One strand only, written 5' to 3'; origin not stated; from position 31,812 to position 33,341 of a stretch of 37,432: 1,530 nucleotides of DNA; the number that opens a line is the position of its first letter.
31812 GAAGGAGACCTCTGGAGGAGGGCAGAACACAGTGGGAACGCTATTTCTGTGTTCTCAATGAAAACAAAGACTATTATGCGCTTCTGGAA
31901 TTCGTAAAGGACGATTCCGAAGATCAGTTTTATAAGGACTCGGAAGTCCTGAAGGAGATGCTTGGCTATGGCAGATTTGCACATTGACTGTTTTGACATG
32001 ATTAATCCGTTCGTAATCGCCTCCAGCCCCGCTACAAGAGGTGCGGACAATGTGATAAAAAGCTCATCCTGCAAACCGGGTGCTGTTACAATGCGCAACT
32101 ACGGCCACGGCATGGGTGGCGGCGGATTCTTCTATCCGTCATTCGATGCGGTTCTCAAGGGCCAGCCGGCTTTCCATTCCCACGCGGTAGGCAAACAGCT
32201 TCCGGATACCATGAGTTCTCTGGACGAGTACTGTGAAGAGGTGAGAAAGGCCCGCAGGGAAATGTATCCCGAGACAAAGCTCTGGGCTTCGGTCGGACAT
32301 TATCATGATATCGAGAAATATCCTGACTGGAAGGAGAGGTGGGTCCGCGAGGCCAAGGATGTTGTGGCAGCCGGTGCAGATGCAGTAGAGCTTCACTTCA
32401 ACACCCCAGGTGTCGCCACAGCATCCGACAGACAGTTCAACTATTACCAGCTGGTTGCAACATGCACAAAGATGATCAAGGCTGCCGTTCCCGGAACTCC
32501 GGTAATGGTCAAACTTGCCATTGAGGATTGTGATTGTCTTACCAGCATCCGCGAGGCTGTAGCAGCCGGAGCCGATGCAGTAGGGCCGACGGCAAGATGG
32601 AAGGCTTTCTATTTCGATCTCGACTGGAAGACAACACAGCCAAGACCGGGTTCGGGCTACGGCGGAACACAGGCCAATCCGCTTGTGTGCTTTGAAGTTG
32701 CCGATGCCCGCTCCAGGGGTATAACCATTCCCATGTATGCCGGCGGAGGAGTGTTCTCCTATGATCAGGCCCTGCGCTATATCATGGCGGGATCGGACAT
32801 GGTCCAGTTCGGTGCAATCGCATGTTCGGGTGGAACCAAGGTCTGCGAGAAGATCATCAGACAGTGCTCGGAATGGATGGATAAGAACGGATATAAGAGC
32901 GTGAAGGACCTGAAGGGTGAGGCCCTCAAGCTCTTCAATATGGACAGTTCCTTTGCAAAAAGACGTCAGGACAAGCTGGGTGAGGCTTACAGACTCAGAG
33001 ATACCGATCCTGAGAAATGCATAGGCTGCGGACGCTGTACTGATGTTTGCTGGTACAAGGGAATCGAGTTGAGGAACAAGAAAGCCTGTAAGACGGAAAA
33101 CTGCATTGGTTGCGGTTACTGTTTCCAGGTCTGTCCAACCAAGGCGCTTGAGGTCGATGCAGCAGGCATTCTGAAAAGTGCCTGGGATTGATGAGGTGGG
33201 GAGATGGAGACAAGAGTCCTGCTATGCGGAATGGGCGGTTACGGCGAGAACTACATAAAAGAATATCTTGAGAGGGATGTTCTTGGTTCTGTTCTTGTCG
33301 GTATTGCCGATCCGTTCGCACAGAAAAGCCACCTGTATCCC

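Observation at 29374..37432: Sugar importer operon with three embedded redox/isomerase-fold enzymes followed by a cytoplasmic heparinase II/III-like protein: candidate non-hydrolytic glycan or glycoside processing system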

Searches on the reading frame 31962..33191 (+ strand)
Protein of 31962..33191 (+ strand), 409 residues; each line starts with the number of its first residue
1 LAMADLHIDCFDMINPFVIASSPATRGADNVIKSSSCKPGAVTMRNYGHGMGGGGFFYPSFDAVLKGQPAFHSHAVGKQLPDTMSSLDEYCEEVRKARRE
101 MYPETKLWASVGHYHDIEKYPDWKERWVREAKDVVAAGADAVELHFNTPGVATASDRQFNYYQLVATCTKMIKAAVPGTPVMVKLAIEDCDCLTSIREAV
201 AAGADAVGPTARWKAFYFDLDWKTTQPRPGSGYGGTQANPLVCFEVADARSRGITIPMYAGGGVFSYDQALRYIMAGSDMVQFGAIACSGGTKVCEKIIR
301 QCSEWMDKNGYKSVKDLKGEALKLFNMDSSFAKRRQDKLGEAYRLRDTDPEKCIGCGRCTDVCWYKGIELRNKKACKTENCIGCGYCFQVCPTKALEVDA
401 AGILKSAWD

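Call 7: search_protein_families(library=pfam, proteins=[window:31962-33191:+], max_evalue=0.01)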
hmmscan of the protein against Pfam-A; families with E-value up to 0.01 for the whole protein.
window:31962-33191:+ (409 aa): 14 families
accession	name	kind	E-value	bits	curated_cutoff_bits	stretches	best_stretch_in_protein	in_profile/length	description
PF00037.32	Fer4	-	5.8e-12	45.3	21.1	2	378-397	5-24/24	4Fe-4S binding domain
PF12838.12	Fer4_7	-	2.4e-10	41.1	27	3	352-395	1-52/52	4Fe-4S dicluster domain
PF12837.12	Fer4_6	-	6.8e-10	38.9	25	2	379-396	7-24/24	4Fe-4S binding domain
PF12797.12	Fer4_2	-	2.8e-09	36.8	24.5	2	378-393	7-22/22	4Fe-4S binding domain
PF01180.27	DHO_dh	-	5.8e-09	36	27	1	88-305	77-290/291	Dihydroorotate dehydrogenase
PF13237.11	Fer4_10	-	8.8e-09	35.6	25.5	1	349-392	5-53/53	4Fe-4S dicluster domain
PF14697.11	Fer4_21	-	2.1e-08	34.6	35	1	349-396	4-57/59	4Fe-4S dicluster domain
PF25160.1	LdpA_Fe-S-bd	-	6e-07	29.6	27.6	2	348-371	23-46/49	LdpA Fe-S cluster-binding domain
PF13484.11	Fer4_16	-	7.2e-07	30.3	30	1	380-399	1-20/66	4Fe-4S double cluster binding domain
PF13187.11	Fer4_9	-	4.4e-06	27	27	1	352-395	1-51/52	4Fe-4S dicluster domain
PF12800.12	Fer4_4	-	8.5e-06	26.1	24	1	350-363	1-14/17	4Fe-4S binding domain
PF13183.11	Fer4_8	-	1.3e-05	26.1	27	0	379-393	3-17/68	4Fe-4S dicluster domain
PF12798.12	Fer4_3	-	0.00019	22.4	27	1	381-395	1-15/15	4Fe-4S binding domain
PF13459.11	Fer4_15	-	0.0079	17.3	22.4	0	349-363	4-18/66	4Fe-4S single cluster domain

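Call 8: search_protein_families(library=ncbifam, proteins=[window:31962-33191:+], max_evalue=0.01)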
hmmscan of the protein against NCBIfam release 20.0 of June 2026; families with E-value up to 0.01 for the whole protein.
window:31962-33191:+ (409 aa): 73 families (the best 25 are shown)
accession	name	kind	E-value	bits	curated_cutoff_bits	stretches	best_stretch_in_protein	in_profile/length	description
NF006183.0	PRK08318.1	equivalog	8.2e-35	120.4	335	1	4-396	2-395/422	NAD-dependent dihydropyrimidine dehydrogenase subunit PreA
NF005574.0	PRK07259.1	equivalog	4.8e-19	68.4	269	1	125-321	107-302/304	dihydroorotate dehydrogenase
NF005741.0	PRK07565.1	subfamily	1.3e-18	67.2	303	1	125-331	115-316/335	dihydroorotate dehydrogenase-like protein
TIGR01037.2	pyrD_sub1_fam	subfamily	1.2e-16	60.6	270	1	12-321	9-299/300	dihydroorotate dehydrogenase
NF041011.1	dihydoor_dh_Arch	equivalog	2.7e-15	56.2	330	1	129-323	102-289/289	dihydroorotate dehydrogenase PyrD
NF038196.1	ferrodoxin_EFR1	subfamily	1.1e-11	45.2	75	1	348-399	182-232/242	EFR1 family ferrodoxin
NF040864.1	HgcB_ferredoxin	equivalog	3.6e-10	39.5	99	1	348-400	11-65/93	mercury methylation ferredoxin HgcB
NF002702.0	PRK02506.1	equivalog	1.1e-08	34.6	301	1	227-320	211-308/313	dihydroorotate oxidase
NF040770.1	hetero_SS_HdrA2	exception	3.8e-08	31.9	1100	1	348-398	574-625/777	CoB-CoM heterodisulfide reductase HdrA2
NF006221.0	PRK08348.1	subfamily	1.4e-07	31.3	124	1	349-401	42-97/136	NADH-plastoquinone oxidoreductase subunit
TIGR01944.1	rnfB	subfamily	1.5e-07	31.1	68.7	1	345-400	107-164/190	RnfABCDGE type electron transport complex subunit B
TIGR02936.1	fdxN_nitrog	equivalog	2.1e-07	31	80.55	2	346-372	16-42/91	ferredoxin III, nif-specific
TIGR03287.1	methan_mark_16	hypoth_equivalog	3.8e-07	28.9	363.95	1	346-401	296-352/391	methanogenesis marker 16 metalloprotein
NF007382.0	PRK09898.1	equivalog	8e-07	28.8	213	1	348-398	151-200/208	ferredoxin-like protein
NF058577.1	FdxA_fam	equivalog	1.2e-06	28.6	65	1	351-395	7-52/52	4Fe-4S ferredoxin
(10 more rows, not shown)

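Call 12: find_homologous_proteins(query=window:31968-33191:+, max_evalue=1e-10)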
Query window:31968-33191:+ (407 aa): 346 proteins with E <= 1e-10 among 8000 candidates; the best 120 are listed.
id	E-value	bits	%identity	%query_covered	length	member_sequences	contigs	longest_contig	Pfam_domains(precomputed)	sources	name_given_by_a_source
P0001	1.7e-267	905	92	100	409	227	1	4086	PF14697.12,PF12797.13,PF12837.13,PF00037.33,PF13484.12,PF01180.28,PF12838.13,PF25160.2,PF13237.12,PF13183.12,PF13187.12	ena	-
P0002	1.2e-249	846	86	100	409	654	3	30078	PF14697.12,PF12797.13,PF12837.13,PF00037.33,PF13484.12,PF01180.28,PF12838.13,PF25160.2,PF13237.12,PF13187.12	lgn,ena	-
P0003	3.0e-240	815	82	100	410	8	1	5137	PF14697.12,PF12797.13,PF12837.13,PF00037.33,PF13484.12,PF01180.28,PF12838.13,PF25160.2,PF13237.12,PF13187.12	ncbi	-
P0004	1.6e-239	813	82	100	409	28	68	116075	PF14697.12,PF12797.13,PF12837.13,PF00037.33,PF01180.28,PF12838.13,PF25160.2,PF13237.12,PF13183.12,PF13187.12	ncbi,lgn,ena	-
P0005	1.7e-234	797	80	100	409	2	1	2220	PF14697.12,PF12797.13,PF12837.13,PF00037.33,PF01180.28,PF12838.13,PF25160.2,PF13237.12,PF13187.12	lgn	-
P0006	7.5e-234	794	80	100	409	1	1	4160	PF14697.12,PF12797.13,PF12837.13,PF00037.33,PF13484.12,PF01180.28,PF12838.13,PF25160.2,PF13237.12,PF13187.12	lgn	-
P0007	3.9e-233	792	80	99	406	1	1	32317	PF14697.12,PF12797.13,PF12837.13,PF00037.33,PF01180.28,PF12838.13,PF25160.2,PF13237.12,PF13187.12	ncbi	-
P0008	7.6e-233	791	79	100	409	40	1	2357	PF14697.12,PF12797.13,PF12837.13,PF00037.33,PF01180.28,PF12838.13,PF25160.2,PF13237.12,PF13187.12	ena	-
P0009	1.3e-232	790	80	99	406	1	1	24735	PF14697.12,PF12797.13,PF12837.13,PF00037.33,PF01180.28,PF12838.13,PF25160.2,PF13237.12,PF13187.12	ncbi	-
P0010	1.9e-232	790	79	100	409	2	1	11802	PF14697.12,PF12797.13,PF12837.13,PF00037.33,PF01180.28,PF12838.13,PF25160.2,PF13237.12,PF13183.12,PF12800.13,PF13187.12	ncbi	-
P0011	2.4e-232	789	79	100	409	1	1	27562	PF14697.12,PF12797.13,PF12837.13,PF00037.33,PF01180.28,PF12838.13,PF25160.2,PF13237.12,PF13183.12,PF12800.13,PF13187.12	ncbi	-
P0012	2.4e-232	789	79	100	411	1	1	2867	PF14697.12,PF12797.13,PF12837.13,PF00037.33,PF01180.28,PF12838.13,PF25160.2,PF13237.12,PF13183.12,PF12800.13,PF13187.12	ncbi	-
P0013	1.5e-231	787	80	100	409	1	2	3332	PF14697.12,PF12797.13,PF12837.13,PF00037.33,PF13484.12,PF01180.28,PF12838.13,PF25160.2,PF13237.12,PF13187.12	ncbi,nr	ncbi:MAG: 4Fe-4S binding protein [Spirochaetales bacterium]|nr:4Fe-4S binding protein [Candidatus Ph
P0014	2.8e-231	786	80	99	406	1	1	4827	PF14697.12,PF12797.13,PF12837.13,PF00037.33,PF01180.28,PF12838.13,PF25160.2,PF13237.12,PF13187.12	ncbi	-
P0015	8.2e-231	784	79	100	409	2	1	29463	PF14697.12,PF12797.13,PF12837.13,PF00037.33,PF01180.28,PF12838.13,PF25160.2,PF13237.12,PF13187.12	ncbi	-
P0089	5.3e-174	597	62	100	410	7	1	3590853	PF14697.12,PF17179.10,PF12797.13,PF12837.13,PF00037.33,PF13484.12,PF01180.28,PF12838.13,PF25160.2,PF13237.12,PF13187.12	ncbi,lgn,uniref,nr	ncbi:dihydroorotate dehydrogenase [Sphaerochaeta pleomorpha str. Grapes]|uniref:dihydrouracil dehydr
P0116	1.9e-168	579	61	100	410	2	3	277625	PF14697.12,PF12797.13,PF12837.13,PF00037.33,PF13484.12,PF12838.13,PF25160.2,PF13237.12,PF13183.12,PF13187.12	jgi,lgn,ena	-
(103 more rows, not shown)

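Call 15: find_related_loci(query=A1, collection=genome_contigs, flank=10000)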
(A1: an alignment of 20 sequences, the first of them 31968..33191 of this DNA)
Query A1 (407 aa) in genome_contigs; peptide patterns used: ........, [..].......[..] (x = any residue, [..] = any of these).
171 stretches matched a pattern; 131 encode a relative of the query (tblastn E <= 1e-3); the best 80 are kept; 80 distinct loci.
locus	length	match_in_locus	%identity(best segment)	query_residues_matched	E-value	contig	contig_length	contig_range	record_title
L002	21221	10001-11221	92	1-407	0e+0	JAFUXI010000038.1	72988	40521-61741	MAG: Spirochaetales bacterium isolate RGIG4911 Roe_deer_Rumen-2__c202820, whole genome shotgun sequence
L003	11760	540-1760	92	1-407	0e+0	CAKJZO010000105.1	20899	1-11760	Spirochaetes bacterium isolate MAG-R016 genome assembly, contig: k141_50499, whole genome shotgun sequence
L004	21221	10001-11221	86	1-407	0e+0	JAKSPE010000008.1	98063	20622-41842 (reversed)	MAG: Sphaerochaetaceae bacterium isolate Horse_feces195 MAG195_8, whole genome shotgun sequence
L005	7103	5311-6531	89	1-407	0e+0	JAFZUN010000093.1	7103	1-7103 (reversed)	MAG: Spirochaetales bacterium isolate RGIG8110 Water_buffalos_Rumen-3__c434549, whole genome shotgun sequence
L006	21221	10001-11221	88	1-407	0e+0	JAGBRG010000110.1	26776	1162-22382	MAG: Spirochaetales bacterium isolate RGIG9374 Yak_Abomasum.Co__c973152, whole genome shotgun sequence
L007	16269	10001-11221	88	1-407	0e+0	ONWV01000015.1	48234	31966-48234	uncultured Spirochaetaceae bacterium isolate RUG703 genome assembly, contig: scaffold_1576, whole genome shotgun sequenc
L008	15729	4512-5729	86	1-406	0e+0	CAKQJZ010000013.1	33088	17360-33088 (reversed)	MAG: uncultured Spirochaetales bacterium isolate REFINED_METABAT215_TOP10_CONTIGS_1500_ASSEMBLY_K77_MERGED__Hadza_MoBio_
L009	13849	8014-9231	87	1-406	0e+0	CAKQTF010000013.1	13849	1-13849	MAG: uncultured Spirochaetales bacterium isolate REFINED_METABAT215_TOP10_CONTIGS_1500_ASSEMBLY_K77_MERGED__Nepal_MoBio_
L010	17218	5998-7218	82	1-407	0e+0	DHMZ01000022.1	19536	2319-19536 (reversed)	MAG TPA_asm: Spirochaetales bacterium UBA4629 UBA4629_contig_5808, whole genome shotgun sequence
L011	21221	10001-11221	86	1-407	0e+0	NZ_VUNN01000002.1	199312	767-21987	Bullifex porci strain NM-380-WT-3C1 seq2, whole genome shotgun sequence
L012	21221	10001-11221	85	1-407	0e+0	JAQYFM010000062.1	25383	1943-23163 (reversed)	MAG: Spirochaetales bacterium isolate SUG1819 k141_3271360, whole genome shotgun sequence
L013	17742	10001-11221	84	1-407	0e+0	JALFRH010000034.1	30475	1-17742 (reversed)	MAG: Spirochaetales bacterium isolate SUG940 k141_5999, whole genome shotgun sequence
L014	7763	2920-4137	83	1-406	0e+0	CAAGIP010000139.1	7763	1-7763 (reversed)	MAG TPA_asm: Spirochaetia bacterium, isolate HGM23129, WGS project CAAGIP010000000 data, contig: SRS476289_50_k119_16549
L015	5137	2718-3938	82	1-407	0e+0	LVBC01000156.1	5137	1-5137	MAG: Spirochaetales bacterium Spiro_01 Spiro_01_contig_219874, whole genome shotgun sequence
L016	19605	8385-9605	83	1-407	0e+0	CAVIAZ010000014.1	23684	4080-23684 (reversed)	bacterium isolate H07677-L1_cleanbin_000026 genome assembly, contig: Spades_H07677-L1_contig_1072, whole genome shotgun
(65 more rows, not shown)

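Call 26: search_solved_structures(query=window:31968-33191:+, max_evalue=0.001, show_alignments=2)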
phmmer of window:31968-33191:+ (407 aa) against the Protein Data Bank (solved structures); distinct sequences matched with E-value up to 0.001: 44.
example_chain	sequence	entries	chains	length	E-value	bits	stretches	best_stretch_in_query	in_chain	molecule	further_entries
1ep1_A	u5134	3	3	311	7.1e-10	41.6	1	133-316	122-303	DIHYDROOROTATE DEHYDROGENASE B (PYRD SUBUNIT)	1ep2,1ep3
5ue9_A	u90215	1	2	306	2.7e-09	39.7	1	135-317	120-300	Dihydroorotate dehydrogenase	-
5ksw_A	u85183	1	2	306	2.7e-09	39.7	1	135-317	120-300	Dihydroorotate dehydrogenase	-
7np8_A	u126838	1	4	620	3.2e-09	39.5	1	345-402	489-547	Coenzyme F420-dependent sulfite reductase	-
9sw6_G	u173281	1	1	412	4e-09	39.1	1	332-398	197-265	Polyferredoxin protein MvhB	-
7npa_A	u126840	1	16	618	9.4e-09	37.9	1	347-401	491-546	Coenzyme F420-dependent sulfite reductase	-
7m31_A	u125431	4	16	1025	9.2e-08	34.7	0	122-282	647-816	Dihydropyrimidine dehydrogenase [NADP(+)]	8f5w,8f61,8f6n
1h7x_A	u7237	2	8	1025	1.5e-07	34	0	122-282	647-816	DIHYDROPYRIMIDINE DEHYDROGENASE | Dihydropyrimidine dehydrogenase [NADP(+)]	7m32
1gt8_A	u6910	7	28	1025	2e-07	33.6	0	122-282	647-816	DIHYDROPYRIMIDINE DEHYDROGENASE | Dihydropyrimidine dehydrogenase [NADP(+)]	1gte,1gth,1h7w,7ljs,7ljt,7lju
6fah_A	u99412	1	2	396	1.2e-06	31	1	348-395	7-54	Caffeyl-CoA reductase-Etf complex subunit CarE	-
9mqx_B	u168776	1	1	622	4.5e-06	29.1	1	346-394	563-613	NADH:ubiquinone oxidoreductase, NADH-binding (51 kD) subunit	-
4wzh_A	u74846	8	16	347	5.7e-06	28.8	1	217-319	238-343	Dihydroorotate dehydrogenase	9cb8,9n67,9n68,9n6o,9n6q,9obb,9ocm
9mqx_E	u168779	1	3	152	7.6e-06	28.3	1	345-399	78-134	Fe-S-cluster-containing hydrogenase subunit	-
1jqx_A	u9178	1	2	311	7.9e-06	28.3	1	224-319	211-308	dihydroorotate dehydrogenase A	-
1jrb_A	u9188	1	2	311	8e-06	28.3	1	224-319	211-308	dihydroorotate dehydrogenase A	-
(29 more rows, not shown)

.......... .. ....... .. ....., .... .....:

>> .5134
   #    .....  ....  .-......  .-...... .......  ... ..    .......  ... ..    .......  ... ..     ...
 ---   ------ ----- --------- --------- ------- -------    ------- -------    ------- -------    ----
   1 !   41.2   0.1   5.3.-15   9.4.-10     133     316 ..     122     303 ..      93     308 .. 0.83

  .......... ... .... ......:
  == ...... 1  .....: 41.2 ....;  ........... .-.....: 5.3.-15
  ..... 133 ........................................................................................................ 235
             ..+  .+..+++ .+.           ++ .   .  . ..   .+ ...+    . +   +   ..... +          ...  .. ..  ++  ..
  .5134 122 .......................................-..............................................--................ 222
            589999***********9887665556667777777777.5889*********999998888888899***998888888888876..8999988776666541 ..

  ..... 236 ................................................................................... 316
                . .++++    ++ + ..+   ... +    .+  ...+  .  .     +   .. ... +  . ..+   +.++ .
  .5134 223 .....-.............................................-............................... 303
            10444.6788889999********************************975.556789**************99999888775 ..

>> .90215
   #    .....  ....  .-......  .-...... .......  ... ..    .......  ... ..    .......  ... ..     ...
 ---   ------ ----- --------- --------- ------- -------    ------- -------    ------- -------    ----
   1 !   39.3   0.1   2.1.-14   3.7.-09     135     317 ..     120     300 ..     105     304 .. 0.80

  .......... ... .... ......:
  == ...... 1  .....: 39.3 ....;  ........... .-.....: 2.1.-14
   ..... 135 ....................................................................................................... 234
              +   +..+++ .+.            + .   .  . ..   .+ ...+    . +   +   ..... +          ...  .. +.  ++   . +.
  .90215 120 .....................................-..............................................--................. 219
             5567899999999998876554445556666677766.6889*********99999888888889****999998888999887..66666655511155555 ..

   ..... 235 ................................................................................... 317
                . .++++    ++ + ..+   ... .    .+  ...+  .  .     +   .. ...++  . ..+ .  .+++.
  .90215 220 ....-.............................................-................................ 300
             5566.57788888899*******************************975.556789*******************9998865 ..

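Call 27: find_encoding_contigs(protein=P0089, flank=10000, max_places=2)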
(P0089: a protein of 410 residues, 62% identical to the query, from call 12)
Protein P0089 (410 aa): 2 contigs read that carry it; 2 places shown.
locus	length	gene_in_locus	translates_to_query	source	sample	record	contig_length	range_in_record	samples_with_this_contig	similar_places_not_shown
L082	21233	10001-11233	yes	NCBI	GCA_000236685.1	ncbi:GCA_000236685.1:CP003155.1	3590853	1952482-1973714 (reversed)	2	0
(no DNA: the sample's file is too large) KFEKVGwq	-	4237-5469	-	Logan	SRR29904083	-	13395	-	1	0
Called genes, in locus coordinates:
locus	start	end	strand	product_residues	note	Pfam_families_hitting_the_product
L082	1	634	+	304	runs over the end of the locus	PF08448:PAS_4 (faint), PF00990:GGDEF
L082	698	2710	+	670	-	PF07694:5TM-5TMR_LYT, PF13188:PAS_8 (weak), PF08447:PAS_3 (weak), PF13426:PAS_9 (weak), PF00990:GGDEF, PF01966:HD, PF13487:HD_5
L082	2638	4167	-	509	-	PF04616:Glyco_hydro_43, PF16396:DUF5005 (faint), PF17851:GH43_C2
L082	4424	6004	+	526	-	PF01547:SBP_bac_1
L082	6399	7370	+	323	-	PF00528:BPD_transp_1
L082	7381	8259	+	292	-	PF00528:BPD_transp_1 (weak)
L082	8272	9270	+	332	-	PF02615:Ldh_2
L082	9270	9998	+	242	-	PF01261:AP_endonuc_2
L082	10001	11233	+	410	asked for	PF01180:DHO_dh, PF17179:Fer4_22 (faint), PF13237:Fer4_10, PF14697:Fer4_21, PF12838:Fer4_7, PF00037:Fer4, PF12797:Fer4_2 (weak), PF12837:Fer4_6 (weak), +3 more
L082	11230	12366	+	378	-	PF01408:GFO_IDH_MocA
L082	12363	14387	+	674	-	PF16889:Hepar_II_III_N, PF07940:Hepar_II_III_C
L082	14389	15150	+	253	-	PF01261:AP_endonuc_2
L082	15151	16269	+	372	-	PF01408:GFO_IDH_MocA, PF02894:GFO_IDH_MocA_C, PF22725:GFO_IDH_MocA_C3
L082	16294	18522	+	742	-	PF00165:HTH_AraC (faint), PF12833:HTH_18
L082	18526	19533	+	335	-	PF01408:GFO_IDH_MocA, PF02894:GFO_IDH_MocA_C, PF22725:GFO_IDH_MocA_C3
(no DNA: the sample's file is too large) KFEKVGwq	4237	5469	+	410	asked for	PF01180:DHO_dh, PF17179:Fer4_22 (faint), PF13237:Fer4_10, PF14697:Fer4_21, PF12838:Fer4_7, PF00037:Fer4, PF12797:Fer4_2 (weak), PF12837:Fer4_6 (weak), +3 more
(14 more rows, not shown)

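Call 28: find_encoding_contigs(protein=P0116, flank=10000, max_places=2)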
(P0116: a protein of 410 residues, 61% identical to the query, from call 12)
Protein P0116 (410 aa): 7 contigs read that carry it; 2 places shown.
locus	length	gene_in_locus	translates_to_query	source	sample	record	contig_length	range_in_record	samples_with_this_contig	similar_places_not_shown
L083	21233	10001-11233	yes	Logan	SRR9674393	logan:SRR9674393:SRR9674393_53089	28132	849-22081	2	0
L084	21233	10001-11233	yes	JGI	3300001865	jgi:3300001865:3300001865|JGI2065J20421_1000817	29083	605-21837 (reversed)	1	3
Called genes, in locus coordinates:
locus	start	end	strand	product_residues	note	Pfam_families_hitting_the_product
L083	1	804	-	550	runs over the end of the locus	?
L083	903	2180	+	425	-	-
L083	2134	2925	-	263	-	PF03544:TonB_C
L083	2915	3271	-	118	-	PF02472:ExbD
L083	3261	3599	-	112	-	PF02472:ExbD (weak)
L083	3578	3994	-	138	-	PF01618:MotA_ExbB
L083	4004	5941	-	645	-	PF07715:Plug, PF00593:TonB_dep_Rec_b-barrel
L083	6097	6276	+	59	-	-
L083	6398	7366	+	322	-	PF00528:BPD_transp_1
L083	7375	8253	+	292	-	-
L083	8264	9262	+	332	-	PF02615:Ldh_2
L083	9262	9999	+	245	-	PF01261:AP_endonuc_2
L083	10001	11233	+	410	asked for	PF13183:Fer4_8 (faint), PF00037:Fer4 (weak), PF12797:Fer4_2 (faint), PF13237:Fer4_10, PF14697:Fer4_21, PF12838:Fer4_7 (weak), PF13187:Fer4_9 (weak), PF00037:Fer4 (weak), +3 more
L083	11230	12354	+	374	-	PF01408:GFO_IDH_MocA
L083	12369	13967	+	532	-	PF01547:SBP_bac_1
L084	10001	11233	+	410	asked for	PF13183:Fer4_8 (faint), PF00037:Fer4 (weak), PF12797:Fer4_2 (faint), PF13237:Fer4_10, PF14697:Fer4_21, PF12838:Fer4_7 (weak), PF13187:Fer4_9 (weak), PF00037:Fer4 (weak), +3 more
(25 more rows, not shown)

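Call 59: predict_structure(alignment_id=A1)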
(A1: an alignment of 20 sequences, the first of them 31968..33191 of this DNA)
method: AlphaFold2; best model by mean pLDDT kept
length: 407 residues; sequences in the alignment: 20
mean_pLDDT: 85.2   pTM: 0.81
mean pLDDT of the five models: 85.2, 83.5, 80.8, 66.2, 66.1
residues with pLDDT >= 90: 221; 70-90: 133; 50-70: 38; < 50: 15
segments of 3 or more residues with pLDDT < 50: 213-220, 227-230
pLDDT, mean of each block of 10 residues (from residue 1): 92 91 90 96 77 72 77 68 90 96 93 79 94 97 71 67 94 97 82 94 88 44 49 69 91 92 88 95 84 95 95 90 78 92 92 93 93 93 88 89 80
secondary structure, 60 per line:
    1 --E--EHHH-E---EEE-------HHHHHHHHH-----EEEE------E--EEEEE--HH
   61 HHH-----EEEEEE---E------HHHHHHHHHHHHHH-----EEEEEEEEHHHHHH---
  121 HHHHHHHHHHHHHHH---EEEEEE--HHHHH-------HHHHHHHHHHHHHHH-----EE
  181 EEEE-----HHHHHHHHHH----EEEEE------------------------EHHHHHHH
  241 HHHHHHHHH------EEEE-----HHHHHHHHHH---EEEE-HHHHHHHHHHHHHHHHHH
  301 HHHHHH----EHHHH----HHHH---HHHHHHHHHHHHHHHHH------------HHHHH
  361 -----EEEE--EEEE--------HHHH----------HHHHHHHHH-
elements in order: E15-17 H25-33 E39-42 E52-56 H59-63 E69-74 H85-98 E104-111 H112-117 H121-135 E139-144 H147-151 H159-173 E179-184 H190-199 E204-208 H234-249 E256-259 H265-274 E278-281 H283-306 H312-315 H320-323 H327-343 H356-360 E366-369 E372-375 H384-387 H398-406
